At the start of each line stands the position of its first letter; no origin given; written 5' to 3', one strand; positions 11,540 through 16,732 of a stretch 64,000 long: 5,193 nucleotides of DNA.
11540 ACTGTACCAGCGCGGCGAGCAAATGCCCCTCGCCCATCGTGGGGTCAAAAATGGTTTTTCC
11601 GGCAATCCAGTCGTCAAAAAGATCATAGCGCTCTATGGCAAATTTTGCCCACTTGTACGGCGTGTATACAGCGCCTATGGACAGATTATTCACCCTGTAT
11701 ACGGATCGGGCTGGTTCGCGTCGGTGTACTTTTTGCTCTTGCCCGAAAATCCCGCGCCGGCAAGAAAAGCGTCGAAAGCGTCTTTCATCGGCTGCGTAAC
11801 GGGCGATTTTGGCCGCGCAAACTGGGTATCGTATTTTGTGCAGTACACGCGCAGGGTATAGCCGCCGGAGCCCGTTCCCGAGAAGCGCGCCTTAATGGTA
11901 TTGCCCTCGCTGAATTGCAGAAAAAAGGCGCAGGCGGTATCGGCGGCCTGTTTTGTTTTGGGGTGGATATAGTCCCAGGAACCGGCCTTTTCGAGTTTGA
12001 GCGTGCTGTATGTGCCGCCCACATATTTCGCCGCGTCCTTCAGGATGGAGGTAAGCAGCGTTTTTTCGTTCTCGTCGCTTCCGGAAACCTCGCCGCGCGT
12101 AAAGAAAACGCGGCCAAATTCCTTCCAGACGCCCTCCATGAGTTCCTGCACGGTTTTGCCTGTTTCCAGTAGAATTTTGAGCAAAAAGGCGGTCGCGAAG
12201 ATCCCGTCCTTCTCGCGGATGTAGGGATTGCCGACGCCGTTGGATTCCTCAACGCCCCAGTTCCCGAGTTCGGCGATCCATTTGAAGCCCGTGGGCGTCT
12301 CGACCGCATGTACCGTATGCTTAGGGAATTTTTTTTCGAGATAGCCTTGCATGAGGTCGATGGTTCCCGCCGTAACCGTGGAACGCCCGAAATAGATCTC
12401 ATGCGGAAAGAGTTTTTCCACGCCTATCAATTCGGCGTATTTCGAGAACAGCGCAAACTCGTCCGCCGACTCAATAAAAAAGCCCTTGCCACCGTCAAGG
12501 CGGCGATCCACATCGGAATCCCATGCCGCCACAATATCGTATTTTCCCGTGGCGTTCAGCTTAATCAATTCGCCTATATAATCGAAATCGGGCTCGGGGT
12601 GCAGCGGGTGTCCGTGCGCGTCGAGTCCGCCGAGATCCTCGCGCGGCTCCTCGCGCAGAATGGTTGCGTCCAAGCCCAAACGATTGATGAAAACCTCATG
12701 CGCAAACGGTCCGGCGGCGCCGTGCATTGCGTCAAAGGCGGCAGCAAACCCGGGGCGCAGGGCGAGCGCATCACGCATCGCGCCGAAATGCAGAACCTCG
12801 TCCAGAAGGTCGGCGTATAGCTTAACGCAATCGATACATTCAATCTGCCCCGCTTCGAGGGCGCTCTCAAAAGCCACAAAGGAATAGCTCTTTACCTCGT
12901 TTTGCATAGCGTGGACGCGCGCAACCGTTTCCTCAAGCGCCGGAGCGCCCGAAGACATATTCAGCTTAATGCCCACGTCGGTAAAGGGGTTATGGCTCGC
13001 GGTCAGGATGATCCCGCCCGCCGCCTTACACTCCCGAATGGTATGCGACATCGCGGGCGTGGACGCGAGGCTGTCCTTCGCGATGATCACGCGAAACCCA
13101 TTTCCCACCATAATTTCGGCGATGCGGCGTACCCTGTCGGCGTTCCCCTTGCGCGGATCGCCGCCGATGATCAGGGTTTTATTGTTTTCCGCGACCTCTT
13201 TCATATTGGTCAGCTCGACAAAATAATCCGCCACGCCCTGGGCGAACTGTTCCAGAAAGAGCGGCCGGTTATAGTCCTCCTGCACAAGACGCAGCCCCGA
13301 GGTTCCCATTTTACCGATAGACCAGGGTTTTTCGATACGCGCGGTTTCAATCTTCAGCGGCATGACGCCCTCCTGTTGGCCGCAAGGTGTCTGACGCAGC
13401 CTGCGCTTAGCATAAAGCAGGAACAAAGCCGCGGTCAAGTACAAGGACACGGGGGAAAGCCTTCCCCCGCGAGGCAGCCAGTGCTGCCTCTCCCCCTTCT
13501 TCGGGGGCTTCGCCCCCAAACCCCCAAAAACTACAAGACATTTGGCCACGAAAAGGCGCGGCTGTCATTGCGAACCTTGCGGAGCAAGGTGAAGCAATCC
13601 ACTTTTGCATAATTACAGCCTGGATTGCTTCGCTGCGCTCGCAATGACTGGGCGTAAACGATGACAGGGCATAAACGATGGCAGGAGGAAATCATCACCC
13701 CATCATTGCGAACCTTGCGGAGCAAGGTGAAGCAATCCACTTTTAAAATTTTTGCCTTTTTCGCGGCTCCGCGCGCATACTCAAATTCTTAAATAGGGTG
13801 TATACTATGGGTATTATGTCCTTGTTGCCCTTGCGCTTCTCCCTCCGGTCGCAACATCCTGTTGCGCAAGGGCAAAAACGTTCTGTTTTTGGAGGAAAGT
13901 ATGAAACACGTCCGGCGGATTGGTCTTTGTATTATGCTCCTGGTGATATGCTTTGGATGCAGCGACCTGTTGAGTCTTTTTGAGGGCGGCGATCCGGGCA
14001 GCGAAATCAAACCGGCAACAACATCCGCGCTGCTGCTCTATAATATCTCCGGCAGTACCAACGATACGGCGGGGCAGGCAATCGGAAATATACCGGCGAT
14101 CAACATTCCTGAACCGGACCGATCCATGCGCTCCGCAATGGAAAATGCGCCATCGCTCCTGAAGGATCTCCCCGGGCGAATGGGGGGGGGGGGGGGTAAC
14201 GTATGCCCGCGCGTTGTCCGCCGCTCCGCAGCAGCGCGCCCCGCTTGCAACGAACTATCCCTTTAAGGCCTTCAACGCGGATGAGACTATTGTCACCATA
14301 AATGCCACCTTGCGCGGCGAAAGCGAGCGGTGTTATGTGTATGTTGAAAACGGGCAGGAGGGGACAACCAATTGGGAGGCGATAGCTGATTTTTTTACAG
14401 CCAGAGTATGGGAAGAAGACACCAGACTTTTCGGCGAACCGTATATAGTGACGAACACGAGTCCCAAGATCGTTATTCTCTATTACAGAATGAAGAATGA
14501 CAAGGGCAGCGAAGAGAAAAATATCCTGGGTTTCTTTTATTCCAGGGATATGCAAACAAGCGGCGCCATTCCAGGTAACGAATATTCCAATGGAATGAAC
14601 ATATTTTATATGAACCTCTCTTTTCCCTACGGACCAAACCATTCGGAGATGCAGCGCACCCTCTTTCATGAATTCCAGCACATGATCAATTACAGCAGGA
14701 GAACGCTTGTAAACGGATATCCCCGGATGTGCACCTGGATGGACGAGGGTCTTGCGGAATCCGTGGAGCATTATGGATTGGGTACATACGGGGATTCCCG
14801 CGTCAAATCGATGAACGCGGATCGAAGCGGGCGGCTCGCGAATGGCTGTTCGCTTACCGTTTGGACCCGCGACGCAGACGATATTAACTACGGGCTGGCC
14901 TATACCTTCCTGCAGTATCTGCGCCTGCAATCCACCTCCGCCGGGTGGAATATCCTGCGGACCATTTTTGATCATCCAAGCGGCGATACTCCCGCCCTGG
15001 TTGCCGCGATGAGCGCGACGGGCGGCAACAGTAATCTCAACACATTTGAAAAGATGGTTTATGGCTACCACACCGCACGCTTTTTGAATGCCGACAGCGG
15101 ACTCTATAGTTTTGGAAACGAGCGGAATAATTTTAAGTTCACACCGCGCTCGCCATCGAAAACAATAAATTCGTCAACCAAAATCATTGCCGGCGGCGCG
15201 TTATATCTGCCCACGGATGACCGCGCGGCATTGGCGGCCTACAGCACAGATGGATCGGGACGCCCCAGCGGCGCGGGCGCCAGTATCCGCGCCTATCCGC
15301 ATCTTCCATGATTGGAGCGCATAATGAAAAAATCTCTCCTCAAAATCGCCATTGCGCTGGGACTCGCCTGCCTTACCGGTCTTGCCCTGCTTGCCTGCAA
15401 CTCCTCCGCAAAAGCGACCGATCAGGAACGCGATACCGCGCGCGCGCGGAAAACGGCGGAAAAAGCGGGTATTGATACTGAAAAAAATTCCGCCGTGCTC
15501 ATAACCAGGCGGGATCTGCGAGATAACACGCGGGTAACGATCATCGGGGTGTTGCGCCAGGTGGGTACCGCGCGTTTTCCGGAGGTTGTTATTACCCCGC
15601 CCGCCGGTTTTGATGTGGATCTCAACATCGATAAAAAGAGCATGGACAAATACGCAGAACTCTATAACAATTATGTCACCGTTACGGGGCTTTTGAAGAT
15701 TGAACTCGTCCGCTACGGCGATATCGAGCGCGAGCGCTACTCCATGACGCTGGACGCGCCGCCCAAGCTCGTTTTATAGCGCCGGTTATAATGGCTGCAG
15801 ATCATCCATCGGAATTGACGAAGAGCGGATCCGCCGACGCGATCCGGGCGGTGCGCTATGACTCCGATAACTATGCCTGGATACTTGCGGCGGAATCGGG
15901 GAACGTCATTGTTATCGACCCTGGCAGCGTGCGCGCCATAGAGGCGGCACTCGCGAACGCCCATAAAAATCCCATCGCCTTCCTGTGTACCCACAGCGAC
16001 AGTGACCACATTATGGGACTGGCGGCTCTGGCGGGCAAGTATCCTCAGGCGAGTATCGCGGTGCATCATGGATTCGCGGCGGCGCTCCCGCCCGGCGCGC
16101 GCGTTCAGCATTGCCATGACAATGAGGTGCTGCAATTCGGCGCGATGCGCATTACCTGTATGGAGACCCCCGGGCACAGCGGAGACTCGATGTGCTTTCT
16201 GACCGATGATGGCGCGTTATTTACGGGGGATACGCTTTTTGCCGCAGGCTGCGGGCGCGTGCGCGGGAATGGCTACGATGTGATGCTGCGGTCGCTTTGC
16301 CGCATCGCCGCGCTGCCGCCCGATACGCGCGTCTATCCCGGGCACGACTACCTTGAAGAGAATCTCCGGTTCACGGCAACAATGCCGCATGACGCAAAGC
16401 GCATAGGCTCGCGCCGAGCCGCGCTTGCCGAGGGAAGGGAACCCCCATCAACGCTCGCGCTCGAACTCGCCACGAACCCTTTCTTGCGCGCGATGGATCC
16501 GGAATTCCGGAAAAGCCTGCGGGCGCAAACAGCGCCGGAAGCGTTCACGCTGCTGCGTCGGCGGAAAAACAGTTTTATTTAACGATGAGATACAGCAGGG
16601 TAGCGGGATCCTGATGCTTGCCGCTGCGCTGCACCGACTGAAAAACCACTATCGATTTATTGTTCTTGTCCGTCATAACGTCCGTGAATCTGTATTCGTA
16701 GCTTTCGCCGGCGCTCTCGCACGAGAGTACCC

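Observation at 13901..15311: Lipoprotein HExxH metalloprotease gene split by a 15-G homopolymer: probable slipped-strand phase variation (OFF as sequenced)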

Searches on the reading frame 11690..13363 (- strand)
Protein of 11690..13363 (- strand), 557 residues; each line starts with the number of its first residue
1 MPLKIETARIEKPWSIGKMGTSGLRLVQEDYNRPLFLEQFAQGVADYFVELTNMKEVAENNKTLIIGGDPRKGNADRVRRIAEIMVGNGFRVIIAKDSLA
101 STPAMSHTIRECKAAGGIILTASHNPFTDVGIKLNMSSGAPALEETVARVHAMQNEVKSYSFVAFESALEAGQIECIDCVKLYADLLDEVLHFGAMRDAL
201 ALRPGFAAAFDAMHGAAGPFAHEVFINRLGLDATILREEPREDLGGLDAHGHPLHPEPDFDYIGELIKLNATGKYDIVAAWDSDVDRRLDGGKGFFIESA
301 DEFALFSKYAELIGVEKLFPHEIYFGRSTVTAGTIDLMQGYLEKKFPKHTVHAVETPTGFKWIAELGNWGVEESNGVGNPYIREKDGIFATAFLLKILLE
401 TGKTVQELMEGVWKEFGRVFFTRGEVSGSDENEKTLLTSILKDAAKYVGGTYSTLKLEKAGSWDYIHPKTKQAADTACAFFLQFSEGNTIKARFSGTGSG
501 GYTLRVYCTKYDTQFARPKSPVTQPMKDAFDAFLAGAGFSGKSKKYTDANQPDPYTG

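Call 61: search_protein_families(library=pfam, proteins=[window:11690-13363:-], max_evalue=0.01)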
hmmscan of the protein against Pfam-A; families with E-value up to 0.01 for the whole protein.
window:11690-13363:- (557 aa): 4 families
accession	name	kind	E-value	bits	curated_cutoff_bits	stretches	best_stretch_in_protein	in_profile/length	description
PF02878.22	PGM_PMM_I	-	3e-27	95.4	22.5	1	18-157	3-134/138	Phosphoglucomutase/phosphomannomutase, alpha/beta/alpha domain I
PF02880.22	PGM_PMM_III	-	7.7e-10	39.3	20.7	1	342-416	35-115/115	Phosphoglucomutase/phosphomannomutase, alpha/beta/alpha domain III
PF24947.1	PGM1_C_vert_fung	-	3.9e-07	30.9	27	1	450-532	36-121/138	Phosphoglucomutase-1, C-terminal domain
PF02879.22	PGM_PMM_II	-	1.8e-06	28.8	29.3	1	205-287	20-95/103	Phosphoglucomutase/phosphomannomutase, alpha/beta/alpha domain II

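Call 63: find_homologous_proteins(query=window:11690-13363:-, max_evalue=1e-100)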
Query window:11690-13363:- (557 aa): 73 proteins with E <= 1e-100 among 8000 candidates.
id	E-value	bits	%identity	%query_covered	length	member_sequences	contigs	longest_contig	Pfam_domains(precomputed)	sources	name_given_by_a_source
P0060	0.0e+0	1279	100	100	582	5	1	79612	PF02878.23,PF02879.23,PF24947.2,PF02880.23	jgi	jgi:phosphoglucomutase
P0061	0.0e+0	1084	86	98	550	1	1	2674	PF02878.23,PF02879.23,PF24947.2,PF02880.23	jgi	jgi:phosphoglucomutase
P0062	0.0e+0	1065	83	100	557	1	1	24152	PF02878.23,PF02879.23,PF24947.2,PF02880.23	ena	-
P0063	0.0e+0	1051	82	100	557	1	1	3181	PF02878.23,PF24947.2,PF02880.23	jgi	jgi:phosphoglucomutase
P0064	0.0e+0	1050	84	100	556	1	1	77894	PF02878.23,PF02879.23,PF24947.2,PF02880.23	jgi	-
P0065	0.0e+0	1049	83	99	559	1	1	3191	PF02878.23,PF02879.23,PF24947.2,PF02880.23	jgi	jgi:phosphoglucomutase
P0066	3.0e-296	1002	77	100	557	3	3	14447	PF02878.23,PF02879.23,PF24947.2,PF02880.23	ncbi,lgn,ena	-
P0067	3.8e-291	985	77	100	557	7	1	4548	PF02878.23,PF02879.23,PF24947.2,PF02880.23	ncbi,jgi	-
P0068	4.1e-290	981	77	100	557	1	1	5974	PF02878.23,PF02879.23,PF24947.2,PF02880.23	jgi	jgi:phosphoglucomutase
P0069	7.7e-260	881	69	98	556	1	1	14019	PF02878.23,PF02879.23,PF24947.2,PF02880.23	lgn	-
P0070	1.1e-247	841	67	99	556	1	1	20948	PF02878.23,PF02879.23,PF24947.2,PF02880.23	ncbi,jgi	-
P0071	3.6e-245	833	66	99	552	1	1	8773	PF02878.23,PF02879.23,PF24947.2,PF02880.23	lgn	-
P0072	4.1e-244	829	65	99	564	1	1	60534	PF02878.23,PF02879.23,PF24947.2,PF02880.23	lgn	-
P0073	1.8e-243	827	65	99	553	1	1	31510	PF02878.23,PF02879.23,PF24947.2,PF02880.23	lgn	-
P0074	6.9e-243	825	65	100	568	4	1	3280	PF02878.23,PF02879.23,PF24947.2,PF02880.23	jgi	jgi:phosphoglucomutase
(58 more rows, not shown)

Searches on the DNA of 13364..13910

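Call 76: search_rna_families(source=window, start=13364, end=13910, threshold=evalue, max_evalue=1)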
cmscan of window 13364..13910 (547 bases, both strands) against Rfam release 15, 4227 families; matches with E-value up to 1: 1.
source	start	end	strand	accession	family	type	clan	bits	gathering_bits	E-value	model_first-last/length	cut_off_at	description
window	13462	13533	-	RF02937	Clostridiales-2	Gene; sRNA;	-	17.1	58.6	0.24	1-82/82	no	Clostridiales-2 RNA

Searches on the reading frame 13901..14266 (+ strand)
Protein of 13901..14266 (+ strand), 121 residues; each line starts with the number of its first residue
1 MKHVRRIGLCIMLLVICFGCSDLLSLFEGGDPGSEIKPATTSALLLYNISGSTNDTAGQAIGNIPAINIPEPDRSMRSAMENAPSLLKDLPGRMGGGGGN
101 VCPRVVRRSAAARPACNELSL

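Call 42: find_encoding_contigs(protein=window:13901-14266:+, flank=3000, max_places=10)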
Protein window:13901-14266:+ (121 aa): no gene with exactly this product is on record in the collection.

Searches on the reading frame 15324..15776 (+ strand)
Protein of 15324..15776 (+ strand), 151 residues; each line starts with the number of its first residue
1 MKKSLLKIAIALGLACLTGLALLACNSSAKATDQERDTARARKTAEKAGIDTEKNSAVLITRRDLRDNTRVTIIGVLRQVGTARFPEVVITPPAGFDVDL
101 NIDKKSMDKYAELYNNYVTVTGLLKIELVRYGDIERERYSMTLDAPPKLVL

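Call 5: search_protein_families(library=pfam, proteins=[window:15324-15776:+], max_evalue=1)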
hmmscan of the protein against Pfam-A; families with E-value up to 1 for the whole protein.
seq(151 aa): 1 family
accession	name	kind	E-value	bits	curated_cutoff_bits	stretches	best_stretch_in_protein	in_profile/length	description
PF20101.4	DUF6491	-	0.063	13.8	27.5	1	11-62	4-42/138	Family of unknown function (DUF6491)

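Call 6: search_protein_families(library=ncbifam, proteins=[window:15324-15776:+], max_evalue=1)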
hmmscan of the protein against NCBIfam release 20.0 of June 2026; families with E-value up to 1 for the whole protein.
seq(151 aa): 2 families
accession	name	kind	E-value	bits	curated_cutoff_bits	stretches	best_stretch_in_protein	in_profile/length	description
NF047986.1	C_WD1278_WD0630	domain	0.04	14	27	1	4-30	29-55/64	TomO hydrophobic C-terminal domain-containing protein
NF041742.1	WGxxGxxG_fam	subfamily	0.17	12.5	35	1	1-46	1-46/69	WGxxGxxG family protein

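Call 43: find_homologous_proteins(query=window:15324-15776:+)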
Query seq(151 aa) (151 aa): 6 proteins with E <= 0.001 among 143 candidates.
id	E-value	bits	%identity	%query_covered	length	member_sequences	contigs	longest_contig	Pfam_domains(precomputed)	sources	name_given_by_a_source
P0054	6.3e-90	316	100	100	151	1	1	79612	-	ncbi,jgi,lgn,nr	ncbi:MAG: hypothetical protein LBC99_04775 [Spirochaetota bacterium]|jgi:hypothetical protein|nr:hyp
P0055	3.0e-64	233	70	100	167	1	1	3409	-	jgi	jgi:hypothetical protein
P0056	6.3e-61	222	70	98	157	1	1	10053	-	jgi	-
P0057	4.3e-58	213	68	99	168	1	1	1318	-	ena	-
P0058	4.2e-34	136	50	85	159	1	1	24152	-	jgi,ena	-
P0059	4.9e-31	126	48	85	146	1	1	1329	-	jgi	jgi:hypothetical protein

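Call 59: predict_structure(alignment_id=A3)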
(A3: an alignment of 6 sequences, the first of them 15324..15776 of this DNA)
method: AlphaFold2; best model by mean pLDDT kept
length: 151 residues; sequences in the alignment: 6
mean_pLDDT: 84.1   pTM: 0.71
mean pLDDT of the five models: 84.1, 83.7, 83.0, 82.7, 82.4
residues with pLDDT >= 90: 106; 70-90: 14; 50-70: 8; < 50: 23
segments of 3 or more residues with pLDDT < 50: 1-3, 12-29
pLDDT, mean of each block of 10 residues (from residue 1): 48 47 45 82 94 94 95 97 93 96 93 97 96 92 95 72
secondary structure, 60 per line:
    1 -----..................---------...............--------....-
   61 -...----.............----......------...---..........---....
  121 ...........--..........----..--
elements in order: H6-23 H33-47 H56-59 E69-81 E86-91 E98-100 H104-113 E117-131 E134-143

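Call 62: fold_search(model_id=the predicted structure, library=pdb)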
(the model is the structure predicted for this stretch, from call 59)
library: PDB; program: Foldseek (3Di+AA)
matches with E <= 10: 903; with E <= 0.001: 4
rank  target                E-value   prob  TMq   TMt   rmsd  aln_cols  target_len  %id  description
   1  7f6w                  6.1e-04  1.00  0.34  0.13  11.5       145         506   14  Crystal structure of Saccharomyces cerevisiae lysyl-tRNA Synthetase (released 2022-02-16)
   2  4o2d_B                7.8e-04  1.00  0.37  0.13   4.6        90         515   14  Crystal structure of aspartyl-tRNA synthetase from Mycobacterium smegmatis with bound aspartic acid (released 2014-01-22)
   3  2dud_B                8.3e-04  1.00  0.39  0.57   4.5        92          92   12  Crystal structure of human mitochondrial single-stranded DNA-binding protein(hmtSSB) (released 2007-01-21)
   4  4o2d_A                8.8e-04  1.00  0.37  0.12   4.5        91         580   16  Crystal structure of aspartyl-tRNA synthetase from Mycobacterium smegmatis with bound aspartic acid (released 2014-01-22)
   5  7uy5_J                1.1e-03  1.00  0.36  0.39   4.6       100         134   13  Tetrahymena telomerase with CST (released 2022-07-13)
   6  4dam_H                1.2e-03  1.00  0.35  0.46   7.4       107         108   17  Crystal structure of small single-stranded DNA-binding protein from Streptomyces coelicolor (released 2013-01-16)
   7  4rmf                  1.4e-03  1.00  0.39  0.12   5.0        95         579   14  Biochemical and structural characterization of mycobacterial aspartyl-tRNA synthetase AspS, a promising TB drug target (released 2014-11-19)
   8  4wj3_M                1.6e-03  1.00  0.38  0.12   4.5        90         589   14  Crystal structure of the asparagine transamidosome from Pseudomonas aeruginosa (released 2014-12-31)
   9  3eiv_B                1.9e-03  1.00  0.37  0.48   5.9       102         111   19  Crystal Structure of Single-stranded DNA-binding protein from Streptomyces coelicolor (released 2009-09-08)
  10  4dam_B                2.0e-03  1.00  0.36  0.47   7.2       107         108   17  Crystal structure of small single-stranded DNA-binding protein from Streptomyces coelicolor (released 2013-01-16)
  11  4dam_F                2.2e-03  1.00  0.36  0.47   7.6       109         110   16  Crystal structure of small single-stranded DNA-binding protein from Streptomyces coelicolor (released 2013-01-16)
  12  7uy7_B                2.3e-03  1.00  0.38  0.21   4.5        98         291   13  Tetrahymena CST with Polymerase alpha-Primase (released 2022-07-13)
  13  4dam_K                2.4e-03  1.00  0.35  0.45   7.7       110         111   16  Crystal structure of small single-stranded DNA-binding protein from Streptomyces coelicolor (released 2013-01-16)
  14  4dam_A                2.4e-03  1.00  0.35  0.45   8.0       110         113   14  Crystal structure of small single-stranded DNA-binding protein from Streptomyces coelicolor (released 2013-01-16)
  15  3afp_B                2.9e-03  1.00  0.37  0.46   5.3       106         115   21  Crystal structure of the single-stranded DNA binding protein from Mycobacterium leprae (Form I) (released 2010-10-06)
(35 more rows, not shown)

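Call 77: find_encoding_contigs(protein=P0054, flank=3000, max_places=10)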
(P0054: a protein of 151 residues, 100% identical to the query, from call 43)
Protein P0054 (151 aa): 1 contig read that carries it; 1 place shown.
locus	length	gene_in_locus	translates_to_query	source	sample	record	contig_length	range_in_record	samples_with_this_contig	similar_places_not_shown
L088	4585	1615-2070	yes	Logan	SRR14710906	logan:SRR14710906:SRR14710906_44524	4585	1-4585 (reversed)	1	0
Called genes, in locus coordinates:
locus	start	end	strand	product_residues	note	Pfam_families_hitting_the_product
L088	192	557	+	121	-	-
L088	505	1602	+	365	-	-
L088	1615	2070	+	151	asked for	-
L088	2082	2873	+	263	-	PF00753:Lactamase_B, PF16123:HAGH_C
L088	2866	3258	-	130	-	-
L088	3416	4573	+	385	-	PF01075:Glyco_transf_9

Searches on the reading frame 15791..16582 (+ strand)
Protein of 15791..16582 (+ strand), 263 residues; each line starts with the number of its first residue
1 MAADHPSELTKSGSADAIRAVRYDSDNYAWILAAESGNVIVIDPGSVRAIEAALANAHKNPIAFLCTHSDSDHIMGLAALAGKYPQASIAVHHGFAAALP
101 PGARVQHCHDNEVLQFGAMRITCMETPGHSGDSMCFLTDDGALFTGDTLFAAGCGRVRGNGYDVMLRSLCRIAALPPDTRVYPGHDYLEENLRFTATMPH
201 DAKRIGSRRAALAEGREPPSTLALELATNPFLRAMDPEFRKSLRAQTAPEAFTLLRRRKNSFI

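Call 61: search_protein_families(library=pfam, proteins=[window:15791-16582:+], max_evalue=0.01)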
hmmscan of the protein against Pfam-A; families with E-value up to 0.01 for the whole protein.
window:15791-16582:+ (263 aa): 3 families
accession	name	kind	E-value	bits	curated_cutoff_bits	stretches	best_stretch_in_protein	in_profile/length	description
PF00753.33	Lactamase_B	-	1.1e-15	58.5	22.7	1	29-185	8-196/196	Metallo-beta-lactamase superfamily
PF16123.11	HAGH_C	-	4.5e-13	49.8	25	1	186-262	1-83/83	Hydroxyacylglutathione hydrolase C-terminus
PF12706.13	Lactamase_B_2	-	0.0028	17.7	27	1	40-132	3-116/200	Beta-lactamase superfamily domain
